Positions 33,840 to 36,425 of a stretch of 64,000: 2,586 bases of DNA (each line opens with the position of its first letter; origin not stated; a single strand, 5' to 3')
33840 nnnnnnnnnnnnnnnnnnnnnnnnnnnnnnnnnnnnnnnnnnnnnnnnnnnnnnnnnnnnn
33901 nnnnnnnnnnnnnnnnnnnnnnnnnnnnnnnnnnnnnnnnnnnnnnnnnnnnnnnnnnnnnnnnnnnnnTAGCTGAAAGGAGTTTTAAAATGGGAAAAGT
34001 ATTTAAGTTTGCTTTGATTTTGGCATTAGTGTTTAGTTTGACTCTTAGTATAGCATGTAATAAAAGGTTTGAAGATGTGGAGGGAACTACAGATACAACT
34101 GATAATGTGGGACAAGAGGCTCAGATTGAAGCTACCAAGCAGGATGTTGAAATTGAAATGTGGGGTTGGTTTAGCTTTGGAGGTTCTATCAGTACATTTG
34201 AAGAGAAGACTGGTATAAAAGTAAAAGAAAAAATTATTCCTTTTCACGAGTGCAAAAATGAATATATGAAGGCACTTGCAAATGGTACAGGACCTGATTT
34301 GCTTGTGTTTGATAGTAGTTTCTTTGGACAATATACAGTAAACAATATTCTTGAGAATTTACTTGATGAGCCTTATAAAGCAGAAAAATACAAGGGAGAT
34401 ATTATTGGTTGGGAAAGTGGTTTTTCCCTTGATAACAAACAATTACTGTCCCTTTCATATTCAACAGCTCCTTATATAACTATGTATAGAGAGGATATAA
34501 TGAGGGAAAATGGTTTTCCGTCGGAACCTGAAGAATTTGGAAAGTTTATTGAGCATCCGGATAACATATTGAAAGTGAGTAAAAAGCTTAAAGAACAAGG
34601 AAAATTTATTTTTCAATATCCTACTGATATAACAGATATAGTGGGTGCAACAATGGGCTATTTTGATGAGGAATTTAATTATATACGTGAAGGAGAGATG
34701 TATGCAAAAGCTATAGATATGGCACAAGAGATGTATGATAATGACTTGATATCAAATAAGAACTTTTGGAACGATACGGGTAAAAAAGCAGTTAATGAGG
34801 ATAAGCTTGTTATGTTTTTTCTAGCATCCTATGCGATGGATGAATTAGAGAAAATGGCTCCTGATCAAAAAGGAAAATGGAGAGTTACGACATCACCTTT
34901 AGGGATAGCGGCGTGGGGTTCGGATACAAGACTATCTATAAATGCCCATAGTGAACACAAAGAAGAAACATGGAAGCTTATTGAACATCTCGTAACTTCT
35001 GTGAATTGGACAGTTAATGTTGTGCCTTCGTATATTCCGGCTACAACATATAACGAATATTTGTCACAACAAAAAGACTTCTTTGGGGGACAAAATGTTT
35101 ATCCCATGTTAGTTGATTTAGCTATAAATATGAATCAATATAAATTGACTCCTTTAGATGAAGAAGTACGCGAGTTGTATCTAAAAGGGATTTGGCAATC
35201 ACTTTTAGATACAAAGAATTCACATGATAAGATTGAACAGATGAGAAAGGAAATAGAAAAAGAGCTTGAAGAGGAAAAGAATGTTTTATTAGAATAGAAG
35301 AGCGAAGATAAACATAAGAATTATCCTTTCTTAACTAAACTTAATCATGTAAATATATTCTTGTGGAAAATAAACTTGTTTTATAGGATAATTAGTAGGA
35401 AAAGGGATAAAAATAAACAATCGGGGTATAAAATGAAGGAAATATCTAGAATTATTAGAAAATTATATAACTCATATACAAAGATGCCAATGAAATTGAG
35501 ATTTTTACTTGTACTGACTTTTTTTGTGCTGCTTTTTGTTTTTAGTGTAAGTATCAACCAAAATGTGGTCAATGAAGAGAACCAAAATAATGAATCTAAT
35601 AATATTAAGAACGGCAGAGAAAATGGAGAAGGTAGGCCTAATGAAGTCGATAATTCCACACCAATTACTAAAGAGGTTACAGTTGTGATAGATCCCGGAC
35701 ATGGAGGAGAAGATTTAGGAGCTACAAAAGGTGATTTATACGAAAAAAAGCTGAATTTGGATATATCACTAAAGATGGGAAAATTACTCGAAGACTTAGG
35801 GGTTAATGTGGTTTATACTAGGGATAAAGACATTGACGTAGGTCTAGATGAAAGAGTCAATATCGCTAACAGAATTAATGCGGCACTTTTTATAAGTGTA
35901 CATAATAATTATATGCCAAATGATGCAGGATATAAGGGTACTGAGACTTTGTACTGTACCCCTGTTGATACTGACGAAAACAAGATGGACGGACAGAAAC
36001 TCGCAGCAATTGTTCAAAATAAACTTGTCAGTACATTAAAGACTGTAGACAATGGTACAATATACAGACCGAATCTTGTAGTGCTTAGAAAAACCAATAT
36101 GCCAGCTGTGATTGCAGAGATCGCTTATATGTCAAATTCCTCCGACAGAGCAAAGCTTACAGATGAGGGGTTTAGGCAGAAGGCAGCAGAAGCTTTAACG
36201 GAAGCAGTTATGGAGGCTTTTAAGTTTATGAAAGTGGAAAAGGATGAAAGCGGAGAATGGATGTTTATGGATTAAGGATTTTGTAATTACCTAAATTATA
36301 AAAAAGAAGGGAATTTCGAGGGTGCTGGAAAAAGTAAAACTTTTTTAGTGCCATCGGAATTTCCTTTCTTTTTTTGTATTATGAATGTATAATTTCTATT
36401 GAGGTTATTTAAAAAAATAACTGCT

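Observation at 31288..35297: Sugar-binding lipoprotein paired with a membrane GGDEF-EAL enzyme: candidate carbohydrate-sensing c-di-GMP switch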

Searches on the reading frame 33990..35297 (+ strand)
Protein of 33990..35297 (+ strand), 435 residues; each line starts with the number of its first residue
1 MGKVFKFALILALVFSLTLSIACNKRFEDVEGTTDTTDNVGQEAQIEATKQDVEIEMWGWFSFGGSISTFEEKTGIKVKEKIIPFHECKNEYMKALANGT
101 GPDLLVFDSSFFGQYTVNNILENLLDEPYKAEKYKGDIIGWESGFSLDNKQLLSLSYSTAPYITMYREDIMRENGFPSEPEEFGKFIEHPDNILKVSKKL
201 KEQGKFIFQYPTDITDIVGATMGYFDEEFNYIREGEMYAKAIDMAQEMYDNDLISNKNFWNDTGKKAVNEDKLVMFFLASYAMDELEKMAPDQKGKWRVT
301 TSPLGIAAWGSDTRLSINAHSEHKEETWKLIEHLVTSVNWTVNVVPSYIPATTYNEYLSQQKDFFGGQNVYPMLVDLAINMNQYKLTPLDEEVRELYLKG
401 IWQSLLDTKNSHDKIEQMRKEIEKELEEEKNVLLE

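Call 7: search_protein_families(library=pfam, proteins=[window:33990-35297:+], max_evalue=0.01)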
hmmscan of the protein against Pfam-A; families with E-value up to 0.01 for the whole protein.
window:33990-35297:+ (435 aa): 2 families
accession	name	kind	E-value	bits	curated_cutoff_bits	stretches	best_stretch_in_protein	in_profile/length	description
PF13416.11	SBP_bac_8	-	1.6e-16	61.4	27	1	68-338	4-247/279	Bacterial extracellular solute-binding protein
PF01547.30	SBP_bac_1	-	3.5e-09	37.5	26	1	69-336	16-302/307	Bacterial extracellular solute-binding protein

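Call 8: search_protein_families(library=ncbifam, proteins=[window:33990-35297:+], max_evalue=0.01)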
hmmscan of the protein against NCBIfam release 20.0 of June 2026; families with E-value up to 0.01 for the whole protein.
window:33990-35297:+ (435 aa): 1 family
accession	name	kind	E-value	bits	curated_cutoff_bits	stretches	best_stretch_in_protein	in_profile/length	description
NF007011.0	PRK09474.1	equivalog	4e-05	22.6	291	1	69-142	52-121/396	maltose/maltodextrin ABC transporter substrate-binding protein MalE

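Call 16: find_homologous_proteins(query=window:33990-35297:+, max_evalue=0.00001)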
Query window:33990-35297:+ (435 aa): 71 proteins with E <= 0.00001 among 5555 candidates.
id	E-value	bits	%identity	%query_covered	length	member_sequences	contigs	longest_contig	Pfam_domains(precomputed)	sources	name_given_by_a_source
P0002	3.0e-293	990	100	100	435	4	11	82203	PF13416.12,PF01547.31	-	-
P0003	9.1e-239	811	81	96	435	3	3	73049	PF13416.12,PF01547.31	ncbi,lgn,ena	-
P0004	9.4e-239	811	81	96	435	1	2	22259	PF13416.12,PF01547.31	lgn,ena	-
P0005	5.3e-204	696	69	100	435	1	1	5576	PF13416.12,PF01547.31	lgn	-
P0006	8.0e-192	656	64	100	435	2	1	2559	PF13416.12,PF01547.31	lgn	-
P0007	1.9e-189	648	64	100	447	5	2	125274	PF13416.12,PF01547.31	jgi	-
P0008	4.1e-188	644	63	97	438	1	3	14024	PF13416.12,PF01547.31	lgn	-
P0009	1.0e-186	639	63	100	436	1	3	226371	PF13416.12,PF01547.31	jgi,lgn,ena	-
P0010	3.9e-171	588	58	95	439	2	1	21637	PF13416.12,PF01547.31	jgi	-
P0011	2.0e-169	582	58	100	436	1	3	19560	PF01547.31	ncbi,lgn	-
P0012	4.3e-168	578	59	100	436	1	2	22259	PF13416.12,PF01547.31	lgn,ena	-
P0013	7.3e-166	571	57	100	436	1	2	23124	PF13416.12,PF01547.31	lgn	-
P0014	3.4e-157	542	55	98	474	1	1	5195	PF01547.31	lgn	-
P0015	6.7e-157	541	55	100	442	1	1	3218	PF01547.31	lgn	-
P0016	2.4e-151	523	51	100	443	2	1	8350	PF13416.12,PF01547.31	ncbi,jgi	jgi:multiple sugar transport system substrate-binding protein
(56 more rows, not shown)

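Call 18: find_related_loci(query=A1, collection=genome_contigs, flank=8000)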
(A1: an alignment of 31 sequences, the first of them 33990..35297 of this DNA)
Query A1 (435 aa) in genome_contigs; peptide patterns used: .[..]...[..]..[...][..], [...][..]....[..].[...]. (x = any residue, [..] = any of these).
277 stretches matched a pattern; 141 encode a relative of the query (tblastn E <= 1e-3); the best 80 are kept; 79 distinct loci.
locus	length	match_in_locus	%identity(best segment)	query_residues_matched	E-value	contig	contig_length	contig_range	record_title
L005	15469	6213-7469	81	1-419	0e+0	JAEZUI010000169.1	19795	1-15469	MAG: Bacillota bacterium isolate OH_PDB_83 k127_85110, whole genome shotgun sequence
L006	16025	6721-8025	79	1-435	0e+0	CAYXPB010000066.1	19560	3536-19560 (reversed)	MAG TPA_asm: uncultured Acetivibrio sp. isolate binchicken_co39_530 genome assembly, contig: NODE_6775_length_19560_cov_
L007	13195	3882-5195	49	1-435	3e-146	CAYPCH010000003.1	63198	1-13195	MAG TPA_asm: uncultured Oscillospiraceae bacterium isolate binchicken_co39_591 genome assembly, contig: NODE_1010_length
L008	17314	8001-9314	49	1-434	1e-144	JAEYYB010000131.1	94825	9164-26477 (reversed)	MAG: Bacillota bacterium isolate OH_CBlB_339 k127_1636487, whole genome shotgun sequence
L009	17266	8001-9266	49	16-435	4e-142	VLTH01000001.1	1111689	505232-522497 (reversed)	UNVERIFIED_CONTAM: Acetivibrio alkalicellulosi strain DSM 17461 CloalDRAFT_CAG.1, whole genome shotgun sequence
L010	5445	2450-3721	47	6-427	2e-137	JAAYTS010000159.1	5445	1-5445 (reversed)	MAG: Clostridium sp. isolate AS24abBPME_67 47338_AS24, whole genome shotgun sequence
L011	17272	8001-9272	43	6-430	7e-117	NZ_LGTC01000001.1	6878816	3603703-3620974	Pseudobacteroides cellulosolvens ATCC 35603 = DSM 2933 ctg1, whole genome shotgun sequence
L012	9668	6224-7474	43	19-431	1e-116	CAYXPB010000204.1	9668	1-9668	MAG TPA_asm: uncultured Acetivibrio sp. isolate binchicken_co39_530 genome assembly, contig: NODE_16439_length_9668_cov_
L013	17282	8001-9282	51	1-424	1e-114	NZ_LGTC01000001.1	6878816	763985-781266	Pseudobacteroides cellulosolvens ATCC 35603 = DSM 2933 ctg1, whole genome shotgun sequence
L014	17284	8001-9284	42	9-435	3e-110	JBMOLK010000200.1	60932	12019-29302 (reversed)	MAG: Bacillota bacterium isolate Betzabe_MAG022 MAG022_200, whole genome shotgun sequence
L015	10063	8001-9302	41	4-435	3e-103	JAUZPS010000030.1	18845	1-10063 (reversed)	MAG: Bacillota bacterium isolate bin150(14d) FHPBLPLK_30, whole genome shotgun sequence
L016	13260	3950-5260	40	3-435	1e-100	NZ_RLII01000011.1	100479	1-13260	Acetivibrio mesophilus strain N2K1 seq11, whole genome shotgun sequence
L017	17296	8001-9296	41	5-435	1e-100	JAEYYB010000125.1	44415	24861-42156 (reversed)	MAG: Bacillota bacterium isolate OH_CBlB_339 k127_1165667, whole genome shotgun sequence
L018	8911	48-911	51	151-434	8e-99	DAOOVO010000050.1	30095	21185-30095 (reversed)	MAG TPA_asm: Pseudobacteroides sp. isolate AMR_MDS_2439 NODE_1040_length_30095_cov_28.142244, whole genome shotgun seque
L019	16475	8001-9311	38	3-435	1e-95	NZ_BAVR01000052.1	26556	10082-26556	Acetivibrio straminisolvens JCM 21531, whole genome shotgun sequence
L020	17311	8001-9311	38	3-435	3e-95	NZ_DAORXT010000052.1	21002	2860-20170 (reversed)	MAG: Acetivibrio sp. isolate AMR_MDS_1980 NODE_2144_length_21002_cov_13.733852, whole genome shotgun sequence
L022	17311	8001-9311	36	1-435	7e-92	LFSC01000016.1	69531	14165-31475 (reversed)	MAG: Clostridiaceae bacterium DTU079 scaffold3695, whole genome shotgun sequence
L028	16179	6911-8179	31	10-434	3e-73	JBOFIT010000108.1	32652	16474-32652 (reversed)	MAG: Cellulosilyticaceae bacterium isolate WFFMC_MAG_013 k139_371271_flag=0_multi=13.9566_len=32652, whole genome shotgu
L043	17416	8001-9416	29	1-435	2e-62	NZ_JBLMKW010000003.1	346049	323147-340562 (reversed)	Paenibacillus azoreducens strain KCTC 3829 3, whole genome shotgun sequence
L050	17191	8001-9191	29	39-433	5e-59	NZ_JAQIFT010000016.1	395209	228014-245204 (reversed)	Holtiella tumoricola strain CC70A CC70.00016, whole genome shotgun sequence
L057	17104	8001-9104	30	76-435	3e-56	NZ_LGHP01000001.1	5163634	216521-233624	Bacillus sp. FJAT-28004 scaffold_0, whole genome shotgun sequence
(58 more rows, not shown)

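Call 23: search_protein_families(library=pfam, proteins=[L011:6402-7634:+, L011:5746-6423:+, L012:4740-5744:-, L016:5318-6250:+, L016:2370-3371:+, L022:4233-5789:+, L043:6885-7880:+, L057:9257-12283:+, L019:6461-7321:+, L020:6460-7455:+], max_evalue=0.001)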
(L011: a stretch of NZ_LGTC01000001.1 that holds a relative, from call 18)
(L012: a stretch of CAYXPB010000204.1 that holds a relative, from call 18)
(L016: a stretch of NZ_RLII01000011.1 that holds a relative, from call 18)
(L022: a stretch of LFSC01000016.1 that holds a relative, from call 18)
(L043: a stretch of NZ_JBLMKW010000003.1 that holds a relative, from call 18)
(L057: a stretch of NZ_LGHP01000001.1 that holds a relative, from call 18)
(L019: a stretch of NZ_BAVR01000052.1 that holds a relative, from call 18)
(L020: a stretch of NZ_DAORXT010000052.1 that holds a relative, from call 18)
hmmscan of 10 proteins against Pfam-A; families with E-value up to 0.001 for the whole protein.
L011:6402-7634:+ (410 aa): 4 families
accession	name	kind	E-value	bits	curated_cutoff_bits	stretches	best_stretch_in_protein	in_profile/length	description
PF02518.31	HATPase_c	-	3.3e-29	102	26.4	1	297-406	2-109/111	Histidine kinase-, DNA gyrase B-, and HSP90-like ATPase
PF00512.31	HisKA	-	2.9e-16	59.7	26.9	1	186-252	2-66/66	His Kinase A (phospho-acceptor) domain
PF14501.12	HATPase_c_5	-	0.0001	22.6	22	1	299-393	4-91/102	GHKL domain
PF13589.12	HATPase_c_3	-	0.00036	21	25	1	321-383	21-86/137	Histidine kinase-, DNA gyrase B-, and HSP90-like ATPase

L011:5746-6423:+ (225 aa): 2 families
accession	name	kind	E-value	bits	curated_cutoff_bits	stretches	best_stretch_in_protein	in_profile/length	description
PF00072.30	Response_reg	-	9.8e-26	90.6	30.2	1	3-113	1-111/111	Response regulator receiver domain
PF00486.34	Trans_reg_C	-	7.9e-20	71.2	26.2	1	149-221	4-77/77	Transcriptional regulatory protein, C terminal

L012:4740-5744:- (334 aa): 4 families
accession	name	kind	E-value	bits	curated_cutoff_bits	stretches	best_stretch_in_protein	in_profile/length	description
PF00532.27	Peripla_BP_1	-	9.6e-33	114.3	22.2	1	62-315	2-267/281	Periplasmic binding proteins and sugar binding domain of LacI family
PF13377.12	Peripla_BP_3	-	1.4e-32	113.5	26.5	1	172-333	1-167/167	Periplasmic binding protein-like domain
PF13407.12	Peripla_BP_4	-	1.3e-23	84.4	35.1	1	65-315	2-258/258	Periplasmic binding protein domain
PF00356.27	LacI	-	1.8e-16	60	27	1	4-50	1-46/46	Bacterial regulatory proteins, lacI family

L016:5318-6250:+ (310 aa): 2 families
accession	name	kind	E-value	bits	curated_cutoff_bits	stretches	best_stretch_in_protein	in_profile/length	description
PF00294.29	PfkB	-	3.9e-54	184.5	25.8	1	13-281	14-287/302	pfkB family carbohydrate kinase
PF08543.17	Phos_pyr_kin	-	4.2e-08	33.3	27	1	168-277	109-225/246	Phosphomethylpyrimidine kinase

L016:2370-3371:+ (333 aa): 2 families
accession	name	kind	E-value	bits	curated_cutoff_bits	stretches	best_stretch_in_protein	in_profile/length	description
PF03851.20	UvdE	-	1.9e-90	303.3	24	1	18-289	1-274/275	UV-endonuclease UvdE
PF01261.30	AP_endonuc_2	-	1.2e-07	32.1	31.1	1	103-262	25-182/249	Xylose isomerase-like TIM barrel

L022:4233-5789:+ (518 aa): 3 families
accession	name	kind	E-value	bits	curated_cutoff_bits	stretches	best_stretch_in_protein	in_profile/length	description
PF13416.11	SBP_bac_8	-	8.3e-40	137.8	27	1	130-446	1-274/279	Bacterial extracellular solute-binding protein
PF01547.30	SBP_bac_1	-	6.8e-35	122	26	1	127-421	9-306/307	Bacterial extracellular solute-binding protein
PF07833.16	Cu_amine_oxidN1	-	7.5e-09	36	24.2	1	60-95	72-107/108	Copper amine oxidase N-terminal domain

L043:6885-7880:+ (331 aa): 1 family
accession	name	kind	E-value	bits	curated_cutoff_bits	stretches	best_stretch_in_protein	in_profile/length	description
PF00528.27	BPD_transp_1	-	5.1e-12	46.3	26.4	1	123-320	3-179/184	Binding-protein-dependent transport system inner membrane component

L057:9257-12283:+ (1008 aa): 2 families
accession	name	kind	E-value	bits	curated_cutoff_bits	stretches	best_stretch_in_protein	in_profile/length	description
PF01547.30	SBP_bac_1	-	7.6e-25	89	26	1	602-892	6-307/307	Bacterial extracellular solute-binding protein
PF13416.11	SBP_bac_8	-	2.8e-20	73.7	27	1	610-894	4-252/279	Bacterial extracellular solute-binding protein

L019:6461-7321:+ (286 aa): 2 families
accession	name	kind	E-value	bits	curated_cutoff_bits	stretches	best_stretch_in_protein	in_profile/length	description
PF03851.20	UvdE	-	3.4e-89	299.2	24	1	5-274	1-272/275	UV-endonuclease UvdE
PF01261.30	AP_endonuc_2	-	8.7e-08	32.6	31.1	1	94-233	29-177/249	Xylose isomerase-like TIM barrel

L020:6460-7455:+ (331 aa): 2 families
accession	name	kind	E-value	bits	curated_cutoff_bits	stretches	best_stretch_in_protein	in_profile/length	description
PF03851.20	UvdE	-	6.1e-90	301.6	24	1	15-286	1-274/275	UV-endonuclease UvdE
PF01261.30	AP_endonuc_2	-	1.8e-05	25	31.1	1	102-246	27-169/249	Xylose isomerase-like TIM barrel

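Call 30: search_protein_families(library=pfam, proteins=[L028:8338-9498:+, L028:9488-12607:+, L050:9364-11454:+], max_evalue=0.001)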
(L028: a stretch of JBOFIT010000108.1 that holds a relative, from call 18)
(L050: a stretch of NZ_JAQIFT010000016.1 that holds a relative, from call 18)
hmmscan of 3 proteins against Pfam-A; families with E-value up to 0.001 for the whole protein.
L028:8338-9498:+ (386 aa): 3 families
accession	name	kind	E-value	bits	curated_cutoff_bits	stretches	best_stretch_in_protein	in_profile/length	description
PF00149.33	Metallophos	-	1.6e-13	52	21.5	1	1-216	1-190/191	Calcineurin-like phosphoesterase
PF12850.12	Metallophos_2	-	6.7e-07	29.9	27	1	1-220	1-122/154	Calcineurin-like phosphoesterase superfamily domain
PF12320.13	SbcD_C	-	4.9e-06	27.3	24.4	1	265-356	1-90/94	Type 5 capsule protein repressor C-terminal domain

L028:9488-12607:+ (1039 aa): 5 families
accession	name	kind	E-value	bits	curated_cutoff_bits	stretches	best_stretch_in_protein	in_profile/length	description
PF13476.12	AAA_23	-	1.4e-21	78.5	27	1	6-276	2-200/201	AAA domain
PF13558.12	SbcC_Walker_B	-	2.7e-10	40.8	27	1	939-997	28-88/90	SbcC/RAD50-like, Walker B motif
PF13555.12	AAA_29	-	3.1e-06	27.3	27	1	28-56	22-50/61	P-loop containing region of AAA domain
PF02463.25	SMC_N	-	4.3e-05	23.5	40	1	5-93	4-93/220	RecF/RecN/SMC N terminal domain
PF25199.1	nSTAND_NTPase5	-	0.0002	21.6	34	0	28-55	41-67/145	Novel STAND NTPase 5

L050:9364-11454:+ (696 aa): 5 families
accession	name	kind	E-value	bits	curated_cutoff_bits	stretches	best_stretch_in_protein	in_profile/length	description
PF00176.29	SNF2-rel_dom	-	2e-62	211.4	24.9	1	251-490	1-261/290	SNF2-related domain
PF00271.37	Helicase_C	-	5.7e-29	101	23.5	1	526-636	2-110/110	Helicase conserved C-terminal domain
PF08455.15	SNF2_assoc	-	3.2e-20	72.8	27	1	120-241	245-373/373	Bacterial SNF2 helicase associated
PF00270.35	DEAD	-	1.9e-08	34.7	26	1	274-401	22-162/167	DEAD/DEAH box helicase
PF16203.11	ERCC3_RAD25_C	-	2.2e-05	24.3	27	1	526-616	48-131/248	ERCC3/RAD25/XPB C-terminal helicase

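Call 31: search_solved_structures(query=A1, max_evalue=0.001)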
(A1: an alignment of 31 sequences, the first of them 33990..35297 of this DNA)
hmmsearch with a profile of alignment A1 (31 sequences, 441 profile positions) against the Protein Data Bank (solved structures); distinct sequences matched with E-value up to 0.001: 173 (the best 60 are shown).
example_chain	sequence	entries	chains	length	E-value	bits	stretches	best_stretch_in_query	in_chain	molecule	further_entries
5ysb_A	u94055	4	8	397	9.5e-25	90.1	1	51-433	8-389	Lin1841 protein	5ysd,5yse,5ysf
6q5g_A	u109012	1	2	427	4.6e-22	81.3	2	256-423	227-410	Sugar ABC transporter substrate-binding protein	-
6h0h_A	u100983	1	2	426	5.4e-22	81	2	256-423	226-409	Probable solute binding protein of ABC transporter system for sugars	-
9xf5_A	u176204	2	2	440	1.1e-19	73.4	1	1-194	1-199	ABC transporter substrate-binding protein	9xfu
5ixp_A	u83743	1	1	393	2.4e-19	72.3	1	53-423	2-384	Extracellular solute-binding protein family 1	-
8bfy_A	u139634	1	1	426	3.8e-19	71.7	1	50-432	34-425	Putative secreted cellobiose-binding (Transport system associated)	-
1eu8_A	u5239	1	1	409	1.4e-14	56.6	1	63-194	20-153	TREHALOSE/MALTOSE BINDING PROTEIN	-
5ci5_A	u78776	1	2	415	3.5e-14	55.3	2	261-338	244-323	Extracellular solute-binding protein family 1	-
3uor_A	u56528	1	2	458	6.3e-14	54.5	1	50-351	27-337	ABC transporter sugar binding protein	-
6hur_A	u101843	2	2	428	8.2e-14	54.1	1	41-428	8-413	ABC transporter substrate-binding protein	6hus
2z8d_A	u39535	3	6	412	1e-13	53.8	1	63-393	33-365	Galacto-N-biose/lacto-N-biose I transporter substrate-binding protein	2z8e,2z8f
4qrz_A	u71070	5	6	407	4.1e-12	48.5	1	47-347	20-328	ABC-TYPE SUGAR TRANSPORTER | ABC transporter, substrate binding protein (Sugar)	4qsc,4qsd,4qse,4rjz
7vfr_A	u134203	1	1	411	6.5e-12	47.8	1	63-393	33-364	Extracellular solute-binding protein, family 1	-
7vfq_A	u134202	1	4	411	6.6e-12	47.8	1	63-393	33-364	Extracellular solute-binding protein, family 1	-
5f7v_A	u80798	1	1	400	3.4e-11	45.5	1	63-363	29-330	Lmo0181 protein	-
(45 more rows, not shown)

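Call 53: predict_structure(alignment_id=A1)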
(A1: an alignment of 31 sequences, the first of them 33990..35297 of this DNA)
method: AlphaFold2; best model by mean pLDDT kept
length: 435 residues; sequences in the alignment: 31
mean_pLDDT: 89.1   pTM: 0.83
mean pLDDT of the five models: 89.1, 89.1, 88.6, 88.5, 87.9
residues with pLDDT >= 90: 354; 70-90: 35; 50-70: 14; < 50: 32
segments of 3 or more residues with pLDDT < 50: 1-3, 19-47
pLDDT, mean of each block of 10 residues (from residue 1): 62 62 32 27 40 92 93 96 94 87 95 90 95 95 93 97 98 98 98 98 98 96 93 96 97 96 96 97 96 98 96 96 96 91 93 91 96 96 92 95 93 97 96 90
secondary structure, 60 per line:
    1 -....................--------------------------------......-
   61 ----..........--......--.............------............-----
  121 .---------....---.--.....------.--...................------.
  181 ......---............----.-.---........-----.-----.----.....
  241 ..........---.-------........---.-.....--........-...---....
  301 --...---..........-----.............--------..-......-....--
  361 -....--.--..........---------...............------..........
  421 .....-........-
elements in order: H2-21 E54-59 H65-74 E77-82 H85-97 E104-108 H109-115 H131-134 H141-144 E155-167 H168-173 H180-186 H190-201 H212-219 H236-250 H262-269 E275-279 H282-289 E297-300 E309-318 H324-336 H349-353 H355-358 H371-380 H390-404 H411-425 H427-434

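Call 57: fold_search(model_id=the predicted structure, library=pdb)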
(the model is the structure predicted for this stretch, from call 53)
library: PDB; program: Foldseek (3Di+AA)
matches with E <= 10: 1301; with E <= 0.001: 1014
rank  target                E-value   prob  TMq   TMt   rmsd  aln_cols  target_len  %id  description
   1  5ixp                  1.2e-21  1.00  0.74  0.81   3.7       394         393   19  Crystal structure of Extracellular solute-binding protein family 1 (released 2016-03-30)
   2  6q5g_A                8.1e-20  1.00  0.71  0.74   5.6       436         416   18  The ABC transporter associated binding protein from B. animalis subsp. lactis Bl-04 without ligand. SeMet variant (released 2019-06-19)
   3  6q5g_B                9.6e-20  1.00  0.72  0.75   4.2       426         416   19  The ABC transporter associated binding protein from B. animalis subsp. lactis Bl-04 without ligand. SeMet variant (released 2019-06-19)
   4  8bfy_A                3.0e-19  1.00  0.66  0.72   4.8       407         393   17  ABC transporter binding protein CebE from Streptomyces scabiei in complex with cellotriose (released 2023-02-01)
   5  6h0h_A                1.0e-18  1.00  0.65  0.68   4.9       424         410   18  The ABC transporter associated binding protein from B. animalis subsp. lactis Bl-04 in complex with beta-1,6-galactobi (released 2019-06-19)
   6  5ysd_A                1.1e-18  1.00  0.66  0.74   4.8       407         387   17  Crystal structure of beta-1,2-glucooligosaccharide binding protein in complex with sophorotriose (released 2018-05-02)
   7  5ysd_B                1.1e-18  1.00  0.65  0.71   5.1       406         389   17  Crystal structure of beta-1,2-glucooligosaccharide binding protein in complex with sophorotriose (released 2018-05-02)
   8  5yse_A                1.1e-18  1.00  0.66  0.73   5.0       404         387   18  Crystal structure of beta-1,2-glucooligosaccharide binding protein in complex with sophorotetraose (released 2018-05-02)
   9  5ysf_A                1.6e-18  1.00  0.65  0.72   5.0       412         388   16  Crystal structure of beta-1,2-glucooligosaccharide binding protein in complex with sophoropentaose (released 2018-05-02)
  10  7vfq_A                4.5e-18  1.00  0.67  0.73   4.8       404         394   16  Wild type GltA from Bifidobacterium infantis JCM 1222 complexed with lacto-N-tetraose (released 2022-09-14)
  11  7vfq_B                6.0e-18  1.00  0.69  0.75   4.5       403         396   17  Wild type GltA from Bifidobacterium infantis JCM 1222 complexed with lacto-N-tetraose (released 2022-09-14)
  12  5ci5_B                7.6e-18  1.00  0.64  0.70   4.9       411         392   16  Crystal Structure of an ABC transporter Solute Binding Protein from Thermotoga Lettingae TMO (Tlet_1705, TARGET EFI-51 (released 2015-07-22)
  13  2z8d_A                8.1e-18  1.00  0.67  0.72   5.6       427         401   16  The galacto-N-biose-/lacto-N-biose I-binding protein (GL-BP) of the ABC transporter from Bifidobacterium longum in com (released 2008-03-18)
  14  7vfq_C                9.6e-18  1.00  0.69  0.75   4.5       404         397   17  Wild type GltA from Bifidobacterium infantis JCM 1222 complexed with lacto-N-tetraose (released 2022-09-14)
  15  5yse_B                1.6e-17  1.00  0.66  0.73   4.8       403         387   16  Crystal structure of beta-1,2-glucooligosaccharide binding protein in complex with sophorotetraose (released 2018-05-02)
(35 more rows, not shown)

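Call 96: search_protein_families(library=pfam, proteins=[L012:3324-4613:-, L012:2016-3299:-], max_evalue=0.001)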
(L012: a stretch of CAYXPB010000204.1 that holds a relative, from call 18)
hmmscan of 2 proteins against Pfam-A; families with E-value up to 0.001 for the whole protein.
L012:3324-4613:- (429 aa): 1 family
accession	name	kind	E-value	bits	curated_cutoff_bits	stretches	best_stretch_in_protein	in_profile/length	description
PF05193.26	Peptidase_M16_C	-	1.2e-27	97.4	23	1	191-363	2-178/181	Peptidase M16 inactive domain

L012:2016-3299:- (427 aa): 2 families
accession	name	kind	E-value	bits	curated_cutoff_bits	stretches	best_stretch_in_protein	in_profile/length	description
PF05193.26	Peptidase_M16_C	-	9.3e-21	74.9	23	1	183-361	1-179/181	Peptidase M16 inactive domain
PF00675.25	Peptidase_M16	-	4.9e-16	59.4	22.3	1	65-175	31-146/149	Insulinase (Peptidase family M16)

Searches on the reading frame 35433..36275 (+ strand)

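Call 7: search_protein_families(library=pfam, proteins=[window:35433-36275:+], max_evalue=0.01)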
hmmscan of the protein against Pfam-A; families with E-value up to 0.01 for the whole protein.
window:35433-36275:+ (280 aa): 1 family
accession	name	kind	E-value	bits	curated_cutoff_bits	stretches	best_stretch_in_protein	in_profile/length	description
PF01520.23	Amidase_3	-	2.8e-50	171.2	27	1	84-259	1-172/174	N-acetylmuramoyl-L-alanine amidase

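Call 8: search_protein_families(library=ncbifam, proteins=[window:35433-36275:+], max_evalue=0.01)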
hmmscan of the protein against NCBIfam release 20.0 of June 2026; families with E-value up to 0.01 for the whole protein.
window:35433-36275:+ (280 aa): 5 families
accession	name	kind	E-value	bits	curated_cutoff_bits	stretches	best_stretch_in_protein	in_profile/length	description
TIGR02883.1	spore_cwlD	equivalog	2.1e-34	119.2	221.55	1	84-261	3-188/189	N-acetylmuramoyl-L-alanine amidase CwlD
NF007652.1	PRK10319.1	equivalog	9.7e-22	77.5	400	2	78-159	54-137/291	N-acetylmuramoyl-L-alanine amidase AmiA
NF038267.1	amidase_AmiC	exception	1.6e-17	63.3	700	2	80-163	185-270/407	N-acetylmuramoyl-L-alanine amidase AmiC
NF007751.0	PRK10431.1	equivalog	6.9e-17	61.1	532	2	66-164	177-276/445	N-acetylmuramoyl-L-alanine amidase AmiB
NF038140.1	amidase_Rv3717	exception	3.1e-16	59.5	335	1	97-261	60-229/233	Rv3717 family N-acetylmuramoyl-L-alanine amidase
